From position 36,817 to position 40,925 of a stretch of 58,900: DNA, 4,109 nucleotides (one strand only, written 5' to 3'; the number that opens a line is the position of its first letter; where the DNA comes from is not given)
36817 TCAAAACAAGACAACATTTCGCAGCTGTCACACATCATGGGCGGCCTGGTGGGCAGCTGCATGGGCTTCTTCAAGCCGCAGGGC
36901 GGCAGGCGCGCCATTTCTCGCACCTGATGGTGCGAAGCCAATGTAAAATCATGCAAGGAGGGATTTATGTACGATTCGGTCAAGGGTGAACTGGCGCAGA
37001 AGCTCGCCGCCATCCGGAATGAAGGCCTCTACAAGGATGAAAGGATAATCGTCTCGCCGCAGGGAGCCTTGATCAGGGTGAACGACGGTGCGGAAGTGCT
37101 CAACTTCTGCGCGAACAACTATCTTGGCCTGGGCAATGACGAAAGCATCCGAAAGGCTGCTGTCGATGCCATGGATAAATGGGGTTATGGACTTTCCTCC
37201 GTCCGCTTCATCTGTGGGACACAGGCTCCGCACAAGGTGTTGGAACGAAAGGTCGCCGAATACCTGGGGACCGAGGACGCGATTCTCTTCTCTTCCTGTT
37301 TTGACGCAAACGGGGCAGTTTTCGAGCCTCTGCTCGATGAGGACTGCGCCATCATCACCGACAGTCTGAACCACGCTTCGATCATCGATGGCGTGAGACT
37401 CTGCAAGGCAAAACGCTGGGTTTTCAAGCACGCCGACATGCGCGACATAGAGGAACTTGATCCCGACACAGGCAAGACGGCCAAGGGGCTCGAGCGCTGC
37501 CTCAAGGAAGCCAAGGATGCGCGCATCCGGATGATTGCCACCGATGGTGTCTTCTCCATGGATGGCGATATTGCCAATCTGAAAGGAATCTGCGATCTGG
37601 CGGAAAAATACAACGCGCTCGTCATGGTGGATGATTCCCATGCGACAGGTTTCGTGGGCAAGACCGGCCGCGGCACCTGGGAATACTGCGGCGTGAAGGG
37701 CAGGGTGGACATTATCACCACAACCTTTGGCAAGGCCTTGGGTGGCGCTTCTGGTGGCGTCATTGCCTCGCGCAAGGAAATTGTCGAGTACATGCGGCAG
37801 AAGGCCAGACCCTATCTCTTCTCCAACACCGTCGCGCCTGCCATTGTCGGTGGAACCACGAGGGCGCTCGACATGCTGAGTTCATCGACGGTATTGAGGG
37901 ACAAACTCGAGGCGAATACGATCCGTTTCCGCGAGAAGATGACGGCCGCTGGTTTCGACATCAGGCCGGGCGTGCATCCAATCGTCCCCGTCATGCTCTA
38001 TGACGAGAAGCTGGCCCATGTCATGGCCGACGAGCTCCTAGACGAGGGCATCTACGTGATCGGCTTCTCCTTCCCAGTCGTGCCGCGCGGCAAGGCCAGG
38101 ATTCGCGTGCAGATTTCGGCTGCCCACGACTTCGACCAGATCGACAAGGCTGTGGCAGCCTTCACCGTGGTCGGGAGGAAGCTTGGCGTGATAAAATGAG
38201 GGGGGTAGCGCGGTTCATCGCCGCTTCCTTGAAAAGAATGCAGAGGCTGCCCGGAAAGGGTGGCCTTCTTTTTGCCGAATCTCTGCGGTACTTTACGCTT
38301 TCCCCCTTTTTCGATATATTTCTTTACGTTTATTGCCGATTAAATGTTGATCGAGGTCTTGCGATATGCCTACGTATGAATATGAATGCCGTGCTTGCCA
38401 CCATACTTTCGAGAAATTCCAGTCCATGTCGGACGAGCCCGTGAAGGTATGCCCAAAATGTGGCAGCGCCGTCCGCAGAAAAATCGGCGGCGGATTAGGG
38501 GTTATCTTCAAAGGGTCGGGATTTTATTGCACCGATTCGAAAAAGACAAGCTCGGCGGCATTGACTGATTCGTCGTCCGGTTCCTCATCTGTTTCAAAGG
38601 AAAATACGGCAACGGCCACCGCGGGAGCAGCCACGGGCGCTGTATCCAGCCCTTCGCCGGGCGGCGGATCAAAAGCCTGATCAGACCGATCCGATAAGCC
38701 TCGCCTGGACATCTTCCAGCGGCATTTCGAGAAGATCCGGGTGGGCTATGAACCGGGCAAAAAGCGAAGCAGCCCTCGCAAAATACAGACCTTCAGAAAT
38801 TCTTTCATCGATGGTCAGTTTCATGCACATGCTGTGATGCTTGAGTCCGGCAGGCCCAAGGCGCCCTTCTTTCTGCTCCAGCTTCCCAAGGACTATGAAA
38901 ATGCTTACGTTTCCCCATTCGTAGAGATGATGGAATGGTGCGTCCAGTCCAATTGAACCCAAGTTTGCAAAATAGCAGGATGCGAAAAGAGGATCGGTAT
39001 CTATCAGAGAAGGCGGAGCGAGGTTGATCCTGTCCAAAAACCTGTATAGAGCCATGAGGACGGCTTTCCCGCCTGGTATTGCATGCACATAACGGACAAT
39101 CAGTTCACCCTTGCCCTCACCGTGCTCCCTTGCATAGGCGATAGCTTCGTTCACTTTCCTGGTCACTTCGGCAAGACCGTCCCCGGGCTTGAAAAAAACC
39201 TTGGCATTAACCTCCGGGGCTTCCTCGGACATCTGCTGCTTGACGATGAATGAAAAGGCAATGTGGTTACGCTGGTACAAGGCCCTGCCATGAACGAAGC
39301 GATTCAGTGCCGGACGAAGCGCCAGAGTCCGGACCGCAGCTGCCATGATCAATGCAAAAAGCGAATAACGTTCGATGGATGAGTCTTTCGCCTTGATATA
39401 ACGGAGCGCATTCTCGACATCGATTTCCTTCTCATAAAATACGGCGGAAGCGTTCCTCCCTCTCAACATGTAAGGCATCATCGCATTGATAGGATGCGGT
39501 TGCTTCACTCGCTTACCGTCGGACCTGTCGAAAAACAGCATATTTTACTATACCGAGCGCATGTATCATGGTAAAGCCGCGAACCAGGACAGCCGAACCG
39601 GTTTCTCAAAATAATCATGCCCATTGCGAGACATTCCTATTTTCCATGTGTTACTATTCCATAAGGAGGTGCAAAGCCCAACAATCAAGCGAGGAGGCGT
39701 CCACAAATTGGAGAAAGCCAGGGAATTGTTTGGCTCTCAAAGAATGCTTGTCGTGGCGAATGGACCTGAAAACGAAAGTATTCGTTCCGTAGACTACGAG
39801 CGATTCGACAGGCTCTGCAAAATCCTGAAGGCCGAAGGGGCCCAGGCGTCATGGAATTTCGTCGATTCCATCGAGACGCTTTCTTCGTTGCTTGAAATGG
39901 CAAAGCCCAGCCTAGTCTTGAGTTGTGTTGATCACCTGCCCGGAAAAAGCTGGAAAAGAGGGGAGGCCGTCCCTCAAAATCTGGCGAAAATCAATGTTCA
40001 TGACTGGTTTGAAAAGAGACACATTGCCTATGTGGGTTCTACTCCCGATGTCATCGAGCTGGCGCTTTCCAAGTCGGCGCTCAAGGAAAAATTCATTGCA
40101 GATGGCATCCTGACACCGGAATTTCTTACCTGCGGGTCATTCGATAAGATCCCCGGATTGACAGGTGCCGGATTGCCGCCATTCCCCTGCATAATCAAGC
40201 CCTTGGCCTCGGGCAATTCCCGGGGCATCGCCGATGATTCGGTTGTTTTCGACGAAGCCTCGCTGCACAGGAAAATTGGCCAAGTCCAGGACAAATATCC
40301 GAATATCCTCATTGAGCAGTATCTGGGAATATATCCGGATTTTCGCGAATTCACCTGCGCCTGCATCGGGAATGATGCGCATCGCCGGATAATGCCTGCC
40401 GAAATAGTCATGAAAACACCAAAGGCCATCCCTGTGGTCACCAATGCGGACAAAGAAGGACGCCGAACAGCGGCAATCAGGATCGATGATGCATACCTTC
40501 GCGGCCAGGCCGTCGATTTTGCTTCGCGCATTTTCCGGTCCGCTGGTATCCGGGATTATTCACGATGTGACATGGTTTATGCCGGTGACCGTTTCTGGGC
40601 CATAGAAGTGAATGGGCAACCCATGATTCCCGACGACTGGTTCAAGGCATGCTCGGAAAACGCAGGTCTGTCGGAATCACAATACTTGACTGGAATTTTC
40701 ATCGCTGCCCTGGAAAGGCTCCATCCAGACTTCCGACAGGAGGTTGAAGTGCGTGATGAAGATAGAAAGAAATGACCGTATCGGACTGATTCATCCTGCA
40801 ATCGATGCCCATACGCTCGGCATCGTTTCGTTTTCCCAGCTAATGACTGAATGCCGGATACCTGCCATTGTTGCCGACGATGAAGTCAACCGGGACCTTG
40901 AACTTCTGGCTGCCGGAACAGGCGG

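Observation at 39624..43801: Unassigned three-gene operon: ATP-grasp ligase, a DxHxxG (cobalamin-type) protein with a large unknown domain, and an opine dehydrogenase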

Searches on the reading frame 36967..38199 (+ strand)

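Call 3: search_protein_families(library=pfam, proteins=[window:36967-38199:+], max_evalue=0.01)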
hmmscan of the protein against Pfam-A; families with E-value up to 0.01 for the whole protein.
window:36967-38199:+ (410 aa): 5 families
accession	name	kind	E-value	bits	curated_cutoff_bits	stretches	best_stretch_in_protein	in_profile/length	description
PF00155.27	Aminotran_1_2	-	2.2e-58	198.6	19.7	1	43-398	2-360/361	Aminotransferase class I and II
PF00464.25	SHMT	-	8.8e-06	25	27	1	114-296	98-273/399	Serine hydroxymethyltransferase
PF01041.23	DegT_DnrJ_EryC1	-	0.0016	18.1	19.8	0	90-271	27-189/360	DegT/DnrJ/EryC1/StrS aminotransferase family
PF01212.27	Beta_elim_lyase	-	0.0033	17.2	27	1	91-279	36-222/288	Beta-eliminating lyase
PF00266.25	Aminotran_5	-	0.004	16.6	21.5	0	93-226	49-179/371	Aminotransferase class-V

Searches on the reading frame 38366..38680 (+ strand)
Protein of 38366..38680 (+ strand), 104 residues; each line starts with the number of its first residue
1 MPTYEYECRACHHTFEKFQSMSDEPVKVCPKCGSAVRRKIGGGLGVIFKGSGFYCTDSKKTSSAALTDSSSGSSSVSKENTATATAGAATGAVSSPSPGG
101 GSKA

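Call 3: search_protein_families(library=pfam, proteins=[window:38366-38680:+], max_evalue=0.01)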
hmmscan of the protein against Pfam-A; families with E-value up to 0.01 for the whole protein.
window:38366-38680:+ (104 aa): 3 families
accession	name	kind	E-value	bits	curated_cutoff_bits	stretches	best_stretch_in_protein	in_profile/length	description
PF09723.15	Zn_ribbon_8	-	2.3e-18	66.4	34.4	1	1-40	1-41/41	Zinc ribbon domain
PF23455.1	DUF7129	-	0.00055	20.1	30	1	5-37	11-38/45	Domain of unknown function (DUF7129)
PF01155.25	HypA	-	0.003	18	28.9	1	5-37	70-97/112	Hydrogenase/urease nickel incorporation, metallochaperone, hypA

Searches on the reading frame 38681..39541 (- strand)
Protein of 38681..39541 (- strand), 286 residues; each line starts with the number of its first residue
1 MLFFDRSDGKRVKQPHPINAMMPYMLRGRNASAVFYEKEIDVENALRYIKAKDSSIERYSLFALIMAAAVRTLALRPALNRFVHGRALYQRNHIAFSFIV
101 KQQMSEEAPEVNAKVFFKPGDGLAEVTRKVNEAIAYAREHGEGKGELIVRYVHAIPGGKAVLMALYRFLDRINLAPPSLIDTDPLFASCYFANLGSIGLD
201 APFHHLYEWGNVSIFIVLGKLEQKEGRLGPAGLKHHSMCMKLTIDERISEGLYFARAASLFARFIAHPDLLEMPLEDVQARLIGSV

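Call 3: search_protein_families(library=pfam, proteins=[window:38681-39541:-], max_evalue=0.01)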
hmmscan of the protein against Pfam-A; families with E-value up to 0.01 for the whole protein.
window:38681-39541:- (286 aa): 1 family
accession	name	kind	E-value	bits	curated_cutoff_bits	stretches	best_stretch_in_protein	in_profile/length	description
PF00198.28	2-oxoacid_dh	-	3.7e-05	23.7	23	0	25-101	20-103/232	2-oxoacid dehydrogenases acyltransferase (catalytic domain)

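Call 4: search_protein_families(library=ncbifam, proteins=[window:38681-39541:-], max_evalue=0.01)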
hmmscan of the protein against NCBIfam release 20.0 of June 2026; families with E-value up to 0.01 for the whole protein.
window:38681-39541:- (286 aa): 0 families

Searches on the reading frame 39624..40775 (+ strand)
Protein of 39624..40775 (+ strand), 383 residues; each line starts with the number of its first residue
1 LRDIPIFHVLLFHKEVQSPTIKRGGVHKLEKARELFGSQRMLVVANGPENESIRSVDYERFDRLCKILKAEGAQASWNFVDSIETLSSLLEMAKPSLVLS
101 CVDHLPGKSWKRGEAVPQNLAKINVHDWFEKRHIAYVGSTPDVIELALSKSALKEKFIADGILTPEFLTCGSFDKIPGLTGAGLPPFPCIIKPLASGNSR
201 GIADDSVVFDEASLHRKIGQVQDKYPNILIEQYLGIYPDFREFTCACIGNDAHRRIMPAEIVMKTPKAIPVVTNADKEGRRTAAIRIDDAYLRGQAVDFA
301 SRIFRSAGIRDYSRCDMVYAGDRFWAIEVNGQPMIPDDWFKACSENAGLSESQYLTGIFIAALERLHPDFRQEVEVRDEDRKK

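Call 3: search_protein_families(library=pfam, proteins=[window:39624-40775:+], max_evalue=0.01)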
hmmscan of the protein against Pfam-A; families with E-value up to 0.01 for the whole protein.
window:39624-40775:+ (383 aa): 1 family
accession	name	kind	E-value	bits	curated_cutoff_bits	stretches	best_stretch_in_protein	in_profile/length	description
PF07478.18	Dala_Dala_lig_C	-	4.3e-11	43.1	24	1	187-350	37-194/204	D-ala D-ala ligase C-terminus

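Call 4: search_protein_families(library=ncbifam, proteins=[window:39624-40775:+], max_evalue=0.01)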
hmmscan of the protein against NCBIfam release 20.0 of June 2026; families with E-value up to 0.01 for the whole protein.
window:39624-40775:+ (383 aa): 13 families
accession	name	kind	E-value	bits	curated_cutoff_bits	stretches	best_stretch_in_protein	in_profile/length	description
TIGR01205.1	D_ala_D_alaTIGR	subfamily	2.7e-13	49.6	245.65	1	129-360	86-315/318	D-alanine--D-alanine ligase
NF002378.0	PRK01372.1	subfamily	1.5e-11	43.6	243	1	129-336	80-275/305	D-alanine--D-alanine ligase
NF011169.0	PRK14571.1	equivalog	4.7e-09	36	404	1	134-339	80-271/300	D-alanyl-alanine synthetase A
NF002527.0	PRK01966.1-3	equivalog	2.1e-08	33.8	310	1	128-356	97-322/332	D-alanine--D-alanine ligase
NF009402.0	PRK12767.1-1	equivalog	1.9e-07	30.2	218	1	127-249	93-206/329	carbamoyl phosphate synthase-like protein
NF000206.1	D_ala_D_lac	equivalog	2.7e-05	23.3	550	1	128-331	111-308/342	D-alanine--(R)-lactate ligase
NF000470.1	D_ala_D_lac_VanM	exception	3.4e-05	23.3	760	1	126-333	109-310/343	D-alanine--(R)-lactate ligase VanM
NF002529.0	PRK01966.1-5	equivalog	4e-05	22.7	472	1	187-353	167-327/348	D-alanine--D-alanine ligase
NF012217.1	D_ala_D_lac_VanA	exception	7.1e-05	22.2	775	1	126-331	109-308/343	D-alanine--(R)-lactate ligase VanA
NF000144.1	D_ala_D_lac_VanF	exception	0.00018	20.6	750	1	126-331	109-308/343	D-alanine--(R)-lactate ligase VanF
NF011168.0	PRK14570.1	equivalog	0.0012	18.3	505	1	187-264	172-242/364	D-alanyl-alanine synthetase A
NF000091.3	D_ala_D_ser_VanG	exception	0.0016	17.3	495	1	132-330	118-310/344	D-alanine--D-serine ligase VanG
NF000129.1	D_ala_D_lac_Sc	exception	0.002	17.4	650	1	130-323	113-299/346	D-alanine--(R)-lactate ligase VanA-Sc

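Call 43: search_solved_structures(query=window:39744-40775:+, max_evalue=0.001, show_alignments=1)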
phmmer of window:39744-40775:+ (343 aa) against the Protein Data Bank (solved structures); distinct sequences matched with E-value up to 0.001: 3.
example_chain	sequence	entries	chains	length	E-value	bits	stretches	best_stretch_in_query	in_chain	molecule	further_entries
8evy_B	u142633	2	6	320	1.1e-07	34.5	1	91-318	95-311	D-alanine--D-alanine ligase B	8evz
3se7_A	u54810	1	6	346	3.9e-05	26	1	90-313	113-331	VanA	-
3k3p_A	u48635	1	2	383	0.0002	23.7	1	147-318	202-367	D-alanine--D-alanine ligase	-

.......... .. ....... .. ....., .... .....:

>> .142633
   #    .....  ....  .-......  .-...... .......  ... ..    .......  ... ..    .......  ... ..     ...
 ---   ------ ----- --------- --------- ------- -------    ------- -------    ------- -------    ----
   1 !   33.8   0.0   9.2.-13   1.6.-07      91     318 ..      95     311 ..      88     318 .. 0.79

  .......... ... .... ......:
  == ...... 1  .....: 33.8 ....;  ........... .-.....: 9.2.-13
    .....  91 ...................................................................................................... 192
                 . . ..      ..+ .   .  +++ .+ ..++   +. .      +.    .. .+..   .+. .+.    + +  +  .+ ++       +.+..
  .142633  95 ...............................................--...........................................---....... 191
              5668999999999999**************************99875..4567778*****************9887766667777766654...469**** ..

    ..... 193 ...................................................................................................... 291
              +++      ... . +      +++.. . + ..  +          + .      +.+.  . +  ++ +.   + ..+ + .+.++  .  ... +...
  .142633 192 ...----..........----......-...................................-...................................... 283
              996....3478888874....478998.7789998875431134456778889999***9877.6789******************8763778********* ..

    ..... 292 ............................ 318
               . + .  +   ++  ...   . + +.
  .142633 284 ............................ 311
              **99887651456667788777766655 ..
